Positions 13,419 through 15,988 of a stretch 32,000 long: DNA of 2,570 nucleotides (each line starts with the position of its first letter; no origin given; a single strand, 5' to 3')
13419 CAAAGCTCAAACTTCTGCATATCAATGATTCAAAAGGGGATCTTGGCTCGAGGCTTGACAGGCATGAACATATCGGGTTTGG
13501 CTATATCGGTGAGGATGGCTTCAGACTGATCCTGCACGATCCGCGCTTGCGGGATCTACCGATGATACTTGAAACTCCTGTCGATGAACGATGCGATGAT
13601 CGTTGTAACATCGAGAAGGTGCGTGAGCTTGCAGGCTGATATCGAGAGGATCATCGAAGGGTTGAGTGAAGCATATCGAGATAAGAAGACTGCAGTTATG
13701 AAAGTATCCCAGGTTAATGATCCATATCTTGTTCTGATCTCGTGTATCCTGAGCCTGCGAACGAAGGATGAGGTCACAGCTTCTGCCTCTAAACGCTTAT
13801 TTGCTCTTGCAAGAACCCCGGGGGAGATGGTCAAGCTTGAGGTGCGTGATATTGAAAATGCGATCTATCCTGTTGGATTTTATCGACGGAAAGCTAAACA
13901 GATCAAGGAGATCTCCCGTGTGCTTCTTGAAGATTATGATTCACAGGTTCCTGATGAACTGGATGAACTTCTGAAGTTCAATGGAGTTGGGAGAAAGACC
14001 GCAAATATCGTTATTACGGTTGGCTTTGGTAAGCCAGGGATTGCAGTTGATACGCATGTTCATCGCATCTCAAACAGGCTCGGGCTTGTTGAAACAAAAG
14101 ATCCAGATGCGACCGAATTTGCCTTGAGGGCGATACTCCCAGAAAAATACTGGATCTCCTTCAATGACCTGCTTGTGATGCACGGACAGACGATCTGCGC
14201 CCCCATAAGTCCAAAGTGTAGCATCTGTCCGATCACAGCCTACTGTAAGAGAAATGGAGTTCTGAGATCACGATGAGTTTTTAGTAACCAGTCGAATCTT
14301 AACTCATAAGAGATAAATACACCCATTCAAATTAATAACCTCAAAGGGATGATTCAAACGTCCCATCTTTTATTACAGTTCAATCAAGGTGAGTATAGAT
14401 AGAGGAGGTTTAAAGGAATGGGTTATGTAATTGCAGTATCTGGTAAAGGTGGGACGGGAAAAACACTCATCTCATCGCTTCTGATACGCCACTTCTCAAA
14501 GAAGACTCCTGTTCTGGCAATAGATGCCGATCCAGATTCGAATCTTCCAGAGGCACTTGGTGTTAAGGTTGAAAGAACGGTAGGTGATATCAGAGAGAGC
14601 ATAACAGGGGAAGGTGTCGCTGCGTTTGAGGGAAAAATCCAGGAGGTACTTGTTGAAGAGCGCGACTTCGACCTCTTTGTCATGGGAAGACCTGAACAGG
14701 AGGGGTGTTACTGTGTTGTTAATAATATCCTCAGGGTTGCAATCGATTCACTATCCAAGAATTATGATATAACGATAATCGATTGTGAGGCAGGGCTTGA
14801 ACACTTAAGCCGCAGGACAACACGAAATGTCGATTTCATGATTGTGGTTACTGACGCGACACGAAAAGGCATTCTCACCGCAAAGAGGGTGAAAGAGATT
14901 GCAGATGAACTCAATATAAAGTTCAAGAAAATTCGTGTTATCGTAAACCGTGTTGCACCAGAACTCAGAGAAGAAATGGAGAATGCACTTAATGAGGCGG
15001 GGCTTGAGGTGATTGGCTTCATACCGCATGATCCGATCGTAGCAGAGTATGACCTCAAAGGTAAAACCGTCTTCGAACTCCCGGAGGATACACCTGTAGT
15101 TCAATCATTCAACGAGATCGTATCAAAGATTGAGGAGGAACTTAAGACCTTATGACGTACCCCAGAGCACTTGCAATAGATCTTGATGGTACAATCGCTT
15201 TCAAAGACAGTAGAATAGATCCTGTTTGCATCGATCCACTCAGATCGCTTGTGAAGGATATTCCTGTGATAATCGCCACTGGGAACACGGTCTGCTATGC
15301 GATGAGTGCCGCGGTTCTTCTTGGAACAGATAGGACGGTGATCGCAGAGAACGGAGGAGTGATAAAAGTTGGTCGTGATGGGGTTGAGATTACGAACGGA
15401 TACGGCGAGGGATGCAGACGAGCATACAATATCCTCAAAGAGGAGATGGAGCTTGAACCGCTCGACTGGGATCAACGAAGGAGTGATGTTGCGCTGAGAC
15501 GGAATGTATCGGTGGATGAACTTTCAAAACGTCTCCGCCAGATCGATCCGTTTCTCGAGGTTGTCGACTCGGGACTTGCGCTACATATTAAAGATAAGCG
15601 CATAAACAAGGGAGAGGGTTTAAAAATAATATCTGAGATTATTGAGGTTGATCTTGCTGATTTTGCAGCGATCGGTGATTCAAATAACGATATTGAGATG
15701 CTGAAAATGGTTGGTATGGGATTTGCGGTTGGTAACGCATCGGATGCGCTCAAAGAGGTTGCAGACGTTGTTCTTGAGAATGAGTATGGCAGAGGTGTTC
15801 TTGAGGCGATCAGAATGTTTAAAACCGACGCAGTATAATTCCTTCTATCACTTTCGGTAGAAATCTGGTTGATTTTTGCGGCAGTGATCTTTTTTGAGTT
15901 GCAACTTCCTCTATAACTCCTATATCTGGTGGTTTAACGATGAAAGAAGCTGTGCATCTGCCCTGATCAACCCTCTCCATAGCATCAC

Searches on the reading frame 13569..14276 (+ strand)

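Call 58: search_protein_families(library=pfam, proteins=[window:13569-14276:+], max_evalue=0.0001)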
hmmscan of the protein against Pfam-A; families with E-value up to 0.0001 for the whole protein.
window:13569-14276:+ (235 aa): 1 family
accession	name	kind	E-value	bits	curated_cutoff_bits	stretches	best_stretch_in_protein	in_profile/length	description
PF00730.31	HhH-GPD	-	1.2e-24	87.1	26.2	1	57-191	1-107/108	HhH-GPD superfamily base excision DNA repair protein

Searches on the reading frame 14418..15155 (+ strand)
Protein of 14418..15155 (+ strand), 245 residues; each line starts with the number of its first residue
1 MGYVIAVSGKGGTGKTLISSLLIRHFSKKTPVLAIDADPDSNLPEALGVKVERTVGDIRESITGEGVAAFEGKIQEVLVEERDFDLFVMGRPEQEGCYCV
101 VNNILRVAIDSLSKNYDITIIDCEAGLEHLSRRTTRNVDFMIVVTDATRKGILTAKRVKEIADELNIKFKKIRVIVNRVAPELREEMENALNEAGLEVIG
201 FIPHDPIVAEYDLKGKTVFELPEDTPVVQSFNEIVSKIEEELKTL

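Call 60: search_protein_families(library=pfam, proteins=[window:14418-15155:+], max_evalue=0.0001)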
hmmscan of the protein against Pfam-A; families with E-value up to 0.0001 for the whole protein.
window:14418-15155:+ (245 aa): 5 families
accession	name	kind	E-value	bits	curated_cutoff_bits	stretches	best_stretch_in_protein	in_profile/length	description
PF01656.29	CbiA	-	5.5e-22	78.5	25.4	1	5-218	2-125/125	CobQ/CobB/MinD/ParA nucleotide binding domain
PF13614.12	AAA_31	-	1.8e-11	44.7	27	1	4-168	3-174/177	AAA domain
PF00142.24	Fer4_NifH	-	1.1e-10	42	25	1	5-243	3-249/271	4Fe-4S iron sulfur cluster binding proteins, NifH/frxC family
PF10609.15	ParA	-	2.3e-06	27.7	27.1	1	4-238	6-245/246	NUBPL iron-transfer P-loop NTPase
PF02374.21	ArsA_ATPase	-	8e-06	25.7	24.3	1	4-63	3-63/305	Anion-transporting ATPase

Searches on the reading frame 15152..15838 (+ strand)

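Call 60: search_protein_families(library=pfam, proteins=[window:15152-15838:+], max_evalue=0.0001)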
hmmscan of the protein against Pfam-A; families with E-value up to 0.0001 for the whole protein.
window:15152-15838:+ (228 aa): 2 families
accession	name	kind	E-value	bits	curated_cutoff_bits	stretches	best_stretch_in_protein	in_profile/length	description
PF08282.18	Hydrolase_3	-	4.7e-32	112.2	20.9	2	139-220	173-255/255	haloacid dehalogenase-like hydrolase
PF05116.19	S6PP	-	7.6e-08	32.7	20.3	1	122-224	134-246/247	Sucrose-6F-phosphate phosphohydrolase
